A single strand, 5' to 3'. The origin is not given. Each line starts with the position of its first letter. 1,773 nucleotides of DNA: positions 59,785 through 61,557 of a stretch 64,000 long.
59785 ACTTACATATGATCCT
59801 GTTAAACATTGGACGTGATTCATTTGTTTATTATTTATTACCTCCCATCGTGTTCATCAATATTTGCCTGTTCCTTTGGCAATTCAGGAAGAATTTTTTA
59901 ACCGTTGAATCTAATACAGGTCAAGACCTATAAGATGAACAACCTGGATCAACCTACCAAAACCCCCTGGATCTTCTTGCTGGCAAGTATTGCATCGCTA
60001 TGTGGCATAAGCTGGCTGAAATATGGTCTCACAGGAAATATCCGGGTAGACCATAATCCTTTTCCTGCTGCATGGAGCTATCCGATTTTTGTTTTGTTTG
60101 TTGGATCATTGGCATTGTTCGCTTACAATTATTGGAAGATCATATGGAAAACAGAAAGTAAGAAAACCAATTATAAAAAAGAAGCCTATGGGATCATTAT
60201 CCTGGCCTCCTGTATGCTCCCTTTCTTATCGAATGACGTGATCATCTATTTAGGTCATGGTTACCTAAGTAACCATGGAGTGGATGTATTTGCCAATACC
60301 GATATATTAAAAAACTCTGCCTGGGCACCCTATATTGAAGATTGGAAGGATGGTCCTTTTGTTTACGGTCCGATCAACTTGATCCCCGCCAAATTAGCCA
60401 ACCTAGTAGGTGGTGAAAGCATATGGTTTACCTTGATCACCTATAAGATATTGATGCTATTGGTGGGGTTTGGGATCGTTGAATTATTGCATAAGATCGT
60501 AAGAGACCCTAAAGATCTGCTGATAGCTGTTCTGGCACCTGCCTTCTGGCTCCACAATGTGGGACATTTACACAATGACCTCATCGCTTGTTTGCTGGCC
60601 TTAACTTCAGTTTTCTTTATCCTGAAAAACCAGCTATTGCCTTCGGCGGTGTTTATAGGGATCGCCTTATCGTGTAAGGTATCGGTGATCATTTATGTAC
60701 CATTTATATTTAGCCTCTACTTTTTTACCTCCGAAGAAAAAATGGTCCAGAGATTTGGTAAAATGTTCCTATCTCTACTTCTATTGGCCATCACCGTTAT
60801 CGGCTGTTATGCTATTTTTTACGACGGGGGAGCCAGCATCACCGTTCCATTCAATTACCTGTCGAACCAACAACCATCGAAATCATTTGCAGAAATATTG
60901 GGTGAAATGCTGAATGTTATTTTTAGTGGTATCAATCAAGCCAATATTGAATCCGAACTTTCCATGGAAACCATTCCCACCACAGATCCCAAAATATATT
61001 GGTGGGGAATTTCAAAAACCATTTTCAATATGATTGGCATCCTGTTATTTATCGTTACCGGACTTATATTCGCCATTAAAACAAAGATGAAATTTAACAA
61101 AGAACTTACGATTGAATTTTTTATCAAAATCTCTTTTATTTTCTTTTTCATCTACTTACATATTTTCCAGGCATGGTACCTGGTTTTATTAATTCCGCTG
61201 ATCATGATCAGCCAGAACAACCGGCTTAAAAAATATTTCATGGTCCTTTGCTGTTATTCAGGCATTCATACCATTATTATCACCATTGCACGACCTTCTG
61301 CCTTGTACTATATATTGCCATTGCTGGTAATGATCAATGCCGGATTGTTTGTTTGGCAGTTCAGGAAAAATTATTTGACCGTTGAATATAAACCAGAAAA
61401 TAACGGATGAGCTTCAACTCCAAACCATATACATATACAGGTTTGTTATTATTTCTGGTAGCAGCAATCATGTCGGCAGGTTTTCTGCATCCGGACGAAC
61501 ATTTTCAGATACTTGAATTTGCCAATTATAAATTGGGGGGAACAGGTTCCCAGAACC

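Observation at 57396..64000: ECF sigma factor followed by four contiguous GT-C-type membrane glycosyltransferase-like genes: a candidate undescribed envelope glycosylation/mannosylation module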

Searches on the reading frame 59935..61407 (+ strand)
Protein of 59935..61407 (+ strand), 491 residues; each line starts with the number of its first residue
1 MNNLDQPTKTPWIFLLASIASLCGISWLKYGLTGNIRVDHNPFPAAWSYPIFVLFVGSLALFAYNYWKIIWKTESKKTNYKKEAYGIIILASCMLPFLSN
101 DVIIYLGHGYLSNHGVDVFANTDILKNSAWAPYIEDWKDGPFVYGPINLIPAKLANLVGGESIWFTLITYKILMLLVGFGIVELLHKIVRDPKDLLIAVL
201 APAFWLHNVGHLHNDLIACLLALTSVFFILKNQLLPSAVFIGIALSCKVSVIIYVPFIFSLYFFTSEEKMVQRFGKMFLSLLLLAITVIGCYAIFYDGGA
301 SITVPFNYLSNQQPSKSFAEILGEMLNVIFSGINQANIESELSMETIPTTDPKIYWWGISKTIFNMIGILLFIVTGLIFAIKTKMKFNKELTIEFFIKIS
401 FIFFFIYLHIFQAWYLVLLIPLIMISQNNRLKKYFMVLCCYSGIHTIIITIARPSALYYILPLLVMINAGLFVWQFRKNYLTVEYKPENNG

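Call 9: search_protein_families(library=pfam, proteins=[window:59935-61407:+], max_evalue=1)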
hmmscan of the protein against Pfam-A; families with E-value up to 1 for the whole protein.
window:59935-61407:+ (491 aa): 3 families
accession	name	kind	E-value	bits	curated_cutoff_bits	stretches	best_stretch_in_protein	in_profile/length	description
PF05208.19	ALG3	-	0.00024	21.1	23.6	1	160-278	72-188/358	ALG3 protein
PF09594.16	GT87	-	0.0022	18.3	25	1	142-344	1-184/237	Glycosyltransferase family 87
PF14256.11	YwiC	-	0.071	13.8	25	1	45-120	22-99/126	YwiC-like protein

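Call 11: search_protein_families(library=ncbifam, proteins=[window:59935-61407:+], max_evalue=1)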
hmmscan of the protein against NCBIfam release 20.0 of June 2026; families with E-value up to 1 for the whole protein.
window:59935-61407:+ (491 aa): 2 families
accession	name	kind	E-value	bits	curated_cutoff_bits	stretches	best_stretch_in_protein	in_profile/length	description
TIGR03459.1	crt_membr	equivalog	1.3e-11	44.1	439.4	1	80-461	77-456/470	alpha-(1->6)-mannopyranosyltransferase A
NF038066.1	MptB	equivalog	1.3e-08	33.8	40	1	95-228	153-295/553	polyprenol phosphomannose-dependent alpha 1,6 mannosyltransferase MptB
